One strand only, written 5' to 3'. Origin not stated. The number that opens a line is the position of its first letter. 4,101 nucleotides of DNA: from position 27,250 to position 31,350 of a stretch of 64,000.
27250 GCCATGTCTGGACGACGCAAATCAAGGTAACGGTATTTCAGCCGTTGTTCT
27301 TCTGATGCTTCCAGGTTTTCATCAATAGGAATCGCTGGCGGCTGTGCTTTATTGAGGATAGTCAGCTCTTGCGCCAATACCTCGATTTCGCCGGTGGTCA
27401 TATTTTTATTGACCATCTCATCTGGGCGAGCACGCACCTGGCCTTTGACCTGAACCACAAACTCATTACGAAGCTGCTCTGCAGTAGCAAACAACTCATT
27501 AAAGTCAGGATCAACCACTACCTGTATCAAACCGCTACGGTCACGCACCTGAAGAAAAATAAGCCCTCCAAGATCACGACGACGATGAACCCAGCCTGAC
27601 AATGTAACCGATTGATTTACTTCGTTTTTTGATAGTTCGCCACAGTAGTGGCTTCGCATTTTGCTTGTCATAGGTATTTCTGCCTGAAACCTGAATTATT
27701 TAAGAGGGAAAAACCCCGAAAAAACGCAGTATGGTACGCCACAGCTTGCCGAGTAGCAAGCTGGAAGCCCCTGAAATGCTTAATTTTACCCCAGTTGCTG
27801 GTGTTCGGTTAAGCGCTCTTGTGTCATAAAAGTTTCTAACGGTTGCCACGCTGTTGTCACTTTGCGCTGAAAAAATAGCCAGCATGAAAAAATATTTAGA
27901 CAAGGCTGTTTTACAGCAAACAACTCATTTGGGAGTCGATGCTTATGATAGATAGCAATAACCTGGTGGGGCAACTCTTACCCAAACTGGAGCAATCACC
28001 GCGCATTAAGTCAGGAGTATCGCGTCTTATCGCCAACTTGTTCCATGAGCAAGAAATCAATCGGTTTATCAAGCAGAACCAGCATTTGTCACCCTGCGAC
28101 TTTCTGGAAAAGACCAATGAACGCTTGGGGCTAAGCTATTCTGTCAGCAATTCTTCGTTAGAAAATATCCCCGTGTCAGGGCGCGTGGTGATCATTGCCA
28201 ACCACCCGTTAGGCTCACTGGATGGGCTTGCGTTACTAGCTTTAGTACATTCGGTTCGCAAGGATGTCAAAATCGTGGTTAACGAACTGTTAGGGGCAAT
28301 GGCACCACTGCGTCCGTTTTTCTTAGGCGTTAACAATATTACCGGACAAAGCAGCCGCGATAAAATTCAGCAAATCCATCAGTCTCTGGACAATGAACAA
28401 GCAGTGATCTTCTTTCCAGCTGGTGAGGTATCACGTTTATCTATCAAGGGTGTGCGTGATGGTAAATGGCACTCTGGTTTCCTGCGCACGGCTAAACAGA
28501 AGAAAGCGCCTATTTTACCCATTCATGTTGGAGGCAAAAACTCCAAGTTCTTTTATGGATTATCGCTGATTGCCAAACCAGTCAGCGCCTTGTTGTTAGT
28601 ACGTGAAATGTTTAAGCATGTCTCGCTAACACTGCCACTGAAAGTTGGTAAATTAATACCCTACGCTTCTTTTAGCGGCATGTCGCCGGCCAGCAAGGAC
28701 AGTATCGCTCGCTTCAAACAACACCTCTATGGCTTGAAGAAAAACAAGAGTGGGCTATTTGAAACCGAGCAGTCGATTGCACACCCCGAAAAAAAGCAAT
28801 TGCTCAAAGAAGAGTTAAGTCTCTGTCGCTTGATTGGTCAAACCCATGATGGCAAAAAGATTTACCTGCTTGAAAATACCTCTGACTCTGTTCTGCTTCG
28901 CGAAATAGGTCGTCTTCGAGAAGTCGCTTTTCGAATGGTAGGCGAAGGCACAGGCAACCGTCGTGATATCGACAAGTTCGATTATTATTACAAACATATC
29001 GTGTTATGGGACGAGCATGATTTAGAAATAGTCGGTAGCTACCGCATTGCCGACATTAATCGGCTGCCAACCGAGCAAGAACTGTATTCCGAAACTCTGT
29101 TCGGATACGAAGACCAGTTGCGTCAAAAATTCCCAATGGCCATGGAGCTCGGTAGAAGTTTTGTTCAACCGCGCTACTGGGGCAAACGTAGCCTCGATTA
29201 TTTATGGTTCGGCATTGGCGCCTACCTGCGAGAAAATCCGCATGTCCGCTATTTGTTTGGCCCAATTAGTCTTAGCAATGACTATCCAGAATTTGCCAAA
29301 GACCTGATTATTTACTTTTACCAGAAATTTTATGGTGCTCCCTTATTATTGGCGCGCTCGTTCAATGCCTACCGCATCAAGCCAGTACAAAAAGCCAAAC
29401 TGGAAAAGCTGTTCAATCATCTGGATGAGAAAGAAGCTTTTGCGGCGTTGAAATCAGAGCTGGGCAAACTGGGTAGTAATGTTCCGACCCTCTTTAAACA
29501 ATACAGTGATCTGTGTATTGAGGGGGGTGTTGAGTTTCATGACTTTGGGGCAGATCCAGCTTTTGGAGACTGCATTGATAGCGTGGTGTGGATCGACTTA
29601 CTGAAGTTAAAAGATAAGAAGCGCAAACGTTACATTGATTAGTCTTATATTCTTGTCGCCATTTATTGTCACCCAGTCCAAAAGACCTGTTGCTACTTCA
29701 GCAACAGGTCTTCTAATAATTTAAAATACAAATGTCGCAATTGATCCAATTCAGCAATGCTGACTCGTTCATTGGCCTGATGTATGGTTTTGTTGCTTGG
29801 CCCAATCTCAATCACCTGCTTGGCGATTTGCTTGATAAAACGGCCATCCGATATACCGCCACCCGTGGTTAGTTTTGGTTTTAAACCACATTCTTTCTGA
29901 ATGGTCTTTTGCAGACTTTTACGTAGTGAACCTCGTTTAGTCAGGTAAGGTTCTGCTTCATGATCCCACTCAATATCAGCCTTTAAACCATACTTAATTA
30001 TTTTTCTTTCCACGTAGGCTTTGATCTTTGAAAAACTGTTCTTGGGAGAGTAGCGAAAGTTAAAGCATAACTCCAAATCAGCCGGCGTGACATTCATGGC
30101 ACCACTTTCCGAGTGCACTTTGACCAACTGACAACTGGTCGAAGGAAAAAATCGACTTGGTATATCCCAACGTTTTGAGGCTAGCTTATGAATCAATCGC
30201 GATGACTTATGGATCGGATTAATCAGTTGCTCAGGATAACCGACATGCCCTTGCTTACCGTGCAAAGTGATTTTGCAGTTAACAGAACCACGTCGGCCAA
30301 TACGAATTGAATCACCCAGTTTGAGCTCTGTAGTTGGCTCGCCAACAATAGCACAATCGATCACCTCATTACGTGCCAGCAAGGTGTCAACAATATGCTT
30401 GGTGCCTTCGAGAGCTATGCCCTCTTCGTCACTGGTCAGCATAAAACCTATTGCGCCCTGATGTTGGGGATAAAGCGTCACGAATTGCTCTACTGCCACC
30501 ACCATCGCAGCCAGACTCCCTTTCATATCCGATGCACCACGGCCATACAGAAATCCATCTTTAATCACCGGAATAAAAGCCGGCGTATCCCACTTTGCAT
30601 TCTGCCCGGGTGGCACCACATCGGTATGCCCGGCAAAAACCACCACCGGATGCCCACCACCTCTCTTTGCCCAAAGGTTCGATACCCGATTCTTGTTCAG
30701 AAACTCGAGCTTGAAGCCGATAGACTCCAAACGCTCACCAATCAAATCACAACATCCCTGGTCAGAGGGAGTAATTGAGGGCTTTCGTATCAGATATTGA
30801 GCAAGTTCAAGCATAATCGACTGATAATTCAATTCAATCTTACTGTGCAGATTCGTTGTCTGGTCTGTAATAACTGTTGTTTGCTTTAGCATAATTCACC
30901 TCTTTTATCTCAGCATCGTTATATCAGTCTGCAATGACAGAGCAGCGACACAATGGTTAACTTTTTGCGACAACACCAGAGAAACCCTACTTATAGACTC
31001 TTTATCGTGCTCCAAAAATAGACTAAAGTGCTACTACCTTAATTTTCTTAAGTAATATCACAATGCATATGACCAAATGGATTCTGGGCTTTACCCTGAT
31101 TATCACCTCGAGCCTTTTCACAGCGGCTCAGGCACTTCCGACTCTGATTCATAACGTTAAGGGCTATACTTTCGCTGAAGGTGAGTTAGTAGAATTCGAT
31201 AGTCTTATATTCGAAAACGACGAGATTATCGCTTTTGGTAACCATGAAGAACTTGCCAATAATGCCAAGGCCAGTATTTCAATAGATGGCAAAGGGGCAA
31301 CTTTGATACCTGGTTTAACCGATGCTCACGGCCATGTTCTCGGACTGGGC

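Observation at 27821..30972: Candidate phosphate-starvation aminolipid module: OlsF-like synthase and an altered DapE paralog, each with a Pho-box-like array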

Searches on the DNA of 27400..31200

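Call 82: search_rna_families(source=window, start=27400, end=31200, threshold=evalue, max_evalue=1)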
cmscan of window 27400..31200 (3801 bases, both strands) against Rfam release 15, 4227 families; matches with E-value up to 1: 1.
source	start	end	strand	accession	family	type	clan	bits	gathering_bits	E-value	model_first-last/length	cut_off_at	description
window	30405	30440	-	RF01145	sR14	Gene; snRNA; snoRNA; CD-box;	-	16.5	38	0.35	22-54/54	no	Small nucleolar RNA sR14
